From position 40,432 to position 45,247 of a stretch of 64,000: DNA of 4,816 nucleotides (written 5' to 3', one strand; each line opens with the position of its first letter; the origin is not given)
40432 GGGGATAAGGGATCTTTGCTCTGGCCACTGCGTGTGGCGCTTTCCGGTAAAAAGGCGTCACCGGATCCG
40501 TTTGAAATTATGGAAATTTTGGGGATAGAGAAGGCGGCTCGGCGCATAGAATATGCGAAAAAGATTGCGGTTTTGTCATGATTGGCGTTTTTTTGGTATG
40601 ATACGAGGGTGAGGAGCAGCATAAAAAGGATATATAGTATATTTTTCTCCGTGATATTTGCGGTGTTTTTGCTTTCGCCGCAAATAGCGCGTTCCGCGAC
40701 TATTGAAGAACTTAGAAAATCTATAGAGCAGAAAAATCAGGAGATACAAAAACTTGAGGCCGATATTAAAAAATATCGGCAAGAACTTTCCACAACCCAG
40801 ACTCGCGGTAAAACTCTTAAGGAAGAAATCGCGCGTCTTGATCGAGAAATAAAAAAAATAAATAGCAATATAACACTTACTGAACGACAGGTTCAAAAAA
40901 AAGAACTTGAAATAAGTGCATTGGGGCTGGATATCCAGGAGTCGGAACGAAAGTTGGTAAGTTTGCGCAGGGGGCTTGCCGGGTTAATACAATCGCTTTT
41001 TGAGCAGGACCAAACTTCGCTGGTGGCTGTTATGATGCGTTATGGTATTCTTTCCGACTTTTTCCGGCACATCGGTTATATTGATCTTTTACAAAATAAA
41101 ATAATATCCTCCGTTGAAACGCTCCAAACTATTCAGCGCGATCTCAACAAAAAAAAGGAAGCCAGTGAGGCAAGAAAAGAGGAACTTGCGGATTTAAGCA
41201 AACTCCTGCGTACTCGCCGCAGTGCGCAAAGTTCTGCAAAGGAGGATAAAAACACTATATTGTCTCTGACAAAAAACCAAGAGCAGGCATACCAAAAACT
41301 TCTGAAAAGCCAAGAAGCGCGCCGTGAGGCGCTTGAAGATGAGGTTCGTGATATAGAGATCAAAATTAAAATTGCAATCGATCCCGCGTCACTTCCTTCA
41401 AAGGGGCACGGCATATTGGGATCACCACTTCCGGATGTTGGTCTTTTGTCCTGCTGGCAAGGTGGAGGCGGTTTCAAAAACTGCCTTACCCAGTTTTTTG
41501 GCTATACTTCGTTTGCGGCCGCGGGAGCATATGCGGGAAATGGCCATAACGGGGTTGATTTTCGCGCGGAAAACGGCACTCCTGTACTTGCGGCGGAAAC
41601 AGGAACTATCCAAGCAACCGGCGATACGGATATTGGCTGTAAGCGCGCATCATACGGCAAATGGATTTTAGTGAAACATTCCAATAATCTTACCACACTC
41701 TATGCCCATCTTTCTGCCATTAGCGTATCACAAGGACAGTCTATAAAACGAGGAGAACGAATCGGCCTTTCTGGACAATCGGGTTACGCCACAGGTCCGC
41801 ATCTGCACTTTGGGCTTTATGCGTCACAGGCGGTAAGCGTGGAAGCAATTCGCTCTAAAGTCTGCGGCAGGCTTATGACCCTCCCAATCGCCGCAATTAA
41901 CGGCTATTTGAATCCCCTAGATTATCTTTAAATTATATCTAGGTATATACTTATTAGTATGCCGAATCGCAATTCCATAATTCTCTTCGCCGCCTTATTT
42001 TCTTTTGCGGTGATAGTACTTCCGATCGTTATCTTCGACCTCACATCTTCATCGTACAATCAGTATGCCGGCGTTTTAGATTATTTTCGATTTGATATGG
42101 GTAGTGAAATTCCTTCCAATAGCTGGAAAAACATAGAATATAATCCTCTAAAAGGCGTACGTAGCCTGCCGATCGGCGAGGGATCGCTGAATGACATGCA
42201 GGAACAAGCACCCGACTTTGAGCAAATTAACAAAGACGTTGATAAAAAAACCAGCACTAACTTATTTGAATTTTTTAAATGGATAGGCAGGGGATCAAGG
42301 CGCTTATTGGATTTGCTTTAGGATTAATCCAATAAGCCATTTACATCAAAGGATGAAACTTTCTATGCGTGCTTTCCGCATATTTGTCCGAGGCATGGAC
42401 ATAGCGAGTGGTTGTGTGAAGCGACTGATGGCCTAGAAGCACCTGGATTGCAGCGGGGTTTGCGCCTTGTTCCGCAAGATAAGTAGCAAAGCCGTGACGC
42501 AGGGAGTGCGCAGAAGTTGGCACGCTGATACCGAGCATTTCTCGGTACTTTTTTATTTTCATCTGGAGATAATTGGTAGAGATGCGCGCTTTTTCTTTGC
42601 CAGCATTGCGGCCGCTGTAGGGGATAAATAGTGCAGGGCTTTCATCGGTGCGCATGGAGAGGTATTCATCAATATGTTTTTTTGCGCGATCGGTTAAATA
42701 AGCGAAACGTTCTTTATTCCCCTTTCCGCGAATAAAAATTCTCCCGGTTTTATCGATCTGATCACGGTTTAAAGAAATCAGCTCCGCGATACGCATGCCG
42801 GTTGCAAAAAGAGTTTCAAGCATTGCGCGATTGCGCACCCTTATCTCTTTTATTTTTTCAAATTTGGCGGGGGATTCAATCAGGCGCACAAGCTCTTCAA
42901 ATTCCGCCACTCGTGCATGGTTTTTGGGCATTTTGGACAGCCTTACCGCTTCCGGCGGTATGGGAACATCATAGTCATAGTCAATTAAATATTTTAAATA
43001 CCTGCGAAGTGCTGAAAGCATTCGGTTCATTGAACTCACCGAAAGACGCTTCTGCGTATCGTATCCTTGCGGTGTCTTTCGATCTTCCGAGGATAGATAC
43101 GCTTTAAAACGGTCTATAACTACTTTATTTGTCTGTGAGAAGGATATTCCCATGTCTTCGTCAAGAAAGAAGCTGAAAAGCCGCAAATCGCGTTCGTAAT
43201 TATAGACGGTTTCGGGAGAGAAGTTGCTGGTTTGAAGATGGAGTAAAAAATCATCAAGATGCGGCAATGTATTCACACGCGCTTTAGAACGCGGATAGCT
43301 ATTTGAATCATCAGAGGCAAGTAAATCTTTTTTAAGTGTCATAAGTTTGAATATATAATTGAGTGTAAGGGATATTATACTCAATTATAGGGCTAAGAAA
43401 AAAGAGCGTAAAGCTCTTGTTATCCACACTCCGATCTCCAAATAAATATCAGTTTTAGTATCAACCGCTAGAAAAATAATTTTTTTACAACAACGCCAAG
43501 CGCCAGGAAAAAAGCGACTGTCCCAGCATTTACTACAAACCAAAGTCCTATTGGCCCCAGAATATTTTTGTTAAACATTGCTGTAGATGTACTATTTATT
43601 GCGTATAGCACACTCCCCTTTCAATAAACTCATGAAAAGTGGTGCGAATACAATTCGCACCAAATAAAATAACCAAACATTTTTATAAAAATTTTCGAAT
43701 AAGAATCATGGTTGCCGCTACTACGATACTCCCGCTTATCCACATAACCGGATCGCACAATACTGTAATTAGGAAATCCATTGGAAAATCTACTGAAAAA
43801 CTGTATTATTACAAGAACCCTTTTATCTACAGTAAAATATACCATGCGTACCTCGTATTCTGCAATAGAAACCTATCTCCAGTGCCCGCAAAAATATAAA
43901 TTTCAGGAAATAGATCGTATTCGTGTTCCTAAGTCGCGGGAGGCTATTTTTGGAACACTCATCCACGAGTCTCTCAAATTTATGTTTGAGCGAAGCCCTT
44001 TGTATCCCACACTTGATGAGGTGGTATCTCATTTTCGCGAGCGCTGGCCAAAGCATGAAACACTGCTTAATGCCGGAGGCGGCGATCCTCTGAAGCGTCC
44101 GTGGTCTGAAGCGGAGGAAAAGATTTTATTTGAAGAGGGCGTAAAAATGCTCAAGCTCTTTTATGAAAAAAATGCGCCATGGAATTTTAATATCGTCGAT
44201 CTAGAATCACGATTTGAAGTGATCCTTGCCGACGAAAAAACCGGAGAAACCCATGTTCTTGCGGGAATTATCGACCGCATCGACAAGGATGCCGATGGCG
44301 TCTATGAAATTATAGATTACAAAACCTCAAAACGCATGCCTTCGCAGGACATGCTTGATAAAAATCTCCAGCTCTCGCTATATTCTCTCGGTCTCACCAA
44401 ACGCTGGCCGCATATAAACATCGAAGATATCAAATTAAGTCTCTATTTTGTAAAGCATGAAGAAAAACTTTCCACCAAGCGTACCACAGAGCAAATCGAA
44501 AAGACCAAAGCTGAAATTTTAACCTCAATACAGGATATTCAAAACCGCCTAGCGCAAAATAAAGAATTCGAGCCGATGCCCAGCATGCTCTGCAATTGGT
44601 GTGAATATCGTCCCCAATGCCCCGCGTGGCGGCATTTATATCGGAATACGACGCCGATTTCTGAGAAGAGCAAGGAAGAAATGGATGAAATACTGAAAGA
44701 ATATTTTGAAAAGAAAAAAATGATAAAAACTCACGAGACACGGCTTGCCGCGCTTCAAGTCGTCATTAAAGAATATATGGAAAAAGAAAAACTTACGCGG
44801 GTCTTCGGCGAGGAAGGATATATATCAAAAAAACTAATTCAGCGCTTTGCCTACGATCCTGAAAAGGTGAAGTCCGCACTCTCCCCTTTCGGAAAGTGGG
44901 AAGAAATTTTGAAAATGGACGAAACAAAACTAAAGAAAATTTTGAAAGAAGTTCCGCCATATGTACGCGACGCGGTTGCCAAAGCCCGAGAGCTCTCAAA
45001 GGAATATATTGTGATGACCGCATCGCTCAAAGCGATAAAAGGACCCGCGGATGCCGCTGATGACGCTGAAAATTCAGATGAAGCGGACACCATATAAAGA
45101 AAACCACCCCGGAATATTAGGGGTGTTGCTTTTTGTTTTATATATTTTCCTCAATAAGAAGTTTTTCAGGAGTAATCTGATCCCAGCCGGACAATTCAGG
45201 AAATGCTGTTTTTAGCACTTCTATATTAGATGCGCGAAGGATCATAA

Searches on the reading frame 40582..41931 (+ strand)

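Call 10: search_protein_families(library=pfam, proteins=[window:40582-41931:+], max_evalue=0.001)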
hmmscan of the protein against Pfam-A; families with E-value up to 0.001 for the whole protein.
window:40582-41931:+ (449 aa): 3 families
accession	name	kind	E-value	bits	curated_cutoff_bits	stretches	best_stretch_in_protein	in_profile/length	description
PF01551.29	Peptidase_M23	-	1.9e-28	98.9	28.7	1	321-415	2-90/96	Peptidase family M23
PF12795.12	MscS_porin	-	0.00016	21.8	34.4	1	33-127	72-174/238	Mechanosensitive ion channel porin domain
PF13166.12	AAA_13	-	0.00026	20.3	36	1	39-133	369-461/713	AAA domain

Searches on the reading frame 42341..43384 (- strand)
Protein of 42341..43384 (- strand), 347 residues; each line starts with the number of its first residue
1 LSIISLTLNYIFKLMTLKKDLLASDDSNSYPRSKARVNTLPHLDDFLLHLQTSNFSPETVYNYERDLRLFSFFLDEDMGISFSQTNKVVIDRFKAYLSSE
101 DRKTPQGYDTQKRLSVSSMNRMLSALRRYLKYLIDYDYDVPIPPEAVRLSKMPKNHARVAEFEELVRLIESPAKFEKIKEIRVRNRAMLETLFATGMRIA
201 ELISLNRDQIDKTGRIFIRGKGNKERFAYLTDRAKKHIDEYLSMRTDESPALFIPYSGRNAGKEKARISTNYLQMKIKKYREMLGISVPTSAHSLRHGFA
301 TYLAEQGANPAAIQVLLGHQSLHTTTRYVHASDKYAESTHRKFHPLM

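Call 10: search_protein_families(library=pfam, proteins=[window:42341-43384:-], max_evalue=0.001)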
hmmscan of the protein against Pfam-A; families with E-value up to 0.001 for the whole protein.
window:42341-43384:- (347 aa): 3 families
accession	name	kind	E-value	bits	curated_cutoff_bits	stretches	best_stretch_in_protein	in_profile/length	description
PF00589.27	Phage_integrase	-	3.6e-34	118.5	27.1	1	162-333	5-170/172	Phage integrase family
PF02899.23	Phage_int_SAM_1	-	3.4e-11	43.7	22.3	1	43-134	1-80/83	Phage integrase, N-terminal SAM-like domain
PF13102.12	Phage_int_SAM_5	-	6e-06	27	22.3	1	54-137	16-86/98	Phage integrase SAM-like domain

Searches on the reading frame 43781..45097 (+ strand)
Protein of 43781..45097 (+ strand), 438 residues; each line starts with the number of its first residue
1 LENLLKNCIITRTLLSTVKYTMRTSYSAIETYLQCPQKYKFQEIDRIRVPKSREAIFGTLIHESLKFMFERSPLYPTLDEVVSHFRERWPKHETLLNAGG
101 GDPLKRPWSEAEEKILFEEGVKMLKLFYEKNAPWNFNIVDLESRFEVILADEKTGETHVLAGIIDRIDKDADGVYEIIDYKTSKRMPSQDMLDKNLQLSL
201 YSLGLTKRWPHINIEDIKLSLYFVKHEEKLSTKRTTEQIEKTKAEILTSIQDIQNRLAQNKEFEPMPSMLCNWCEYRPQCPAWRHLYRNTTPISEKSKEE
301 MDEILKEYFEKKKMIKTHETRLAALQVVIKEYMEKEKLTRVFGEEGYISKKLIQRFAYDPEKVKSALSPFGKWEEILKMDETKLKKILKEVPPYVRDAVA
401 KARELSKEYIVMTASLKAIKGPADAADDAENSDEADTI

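Call 10: search_protein_families(library=pfam, proteins=[window:43781-45097:+], max_evalue=0.001)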
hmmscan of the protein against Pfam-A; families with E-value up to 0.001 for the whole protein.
window:43781-45097:+ (438 aa): 3 families
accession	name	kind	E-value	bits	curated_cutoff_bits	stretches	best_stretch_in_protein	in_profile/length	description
PF12705.13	PDDEXK_1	-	4.8e-37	128.7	22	1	24-281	2-247/247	PD-(D/E)XK nuclease superfamily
PF10926.14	DUF2800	-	9.4e-07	28.8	21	1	27-308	7-261/368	Protein of unknown function (DUF2800)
PF01930.23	Cas_Cas4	-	8.3e-06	26.4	22.7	1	159-280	51-158/160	Domain of unknown function DUF83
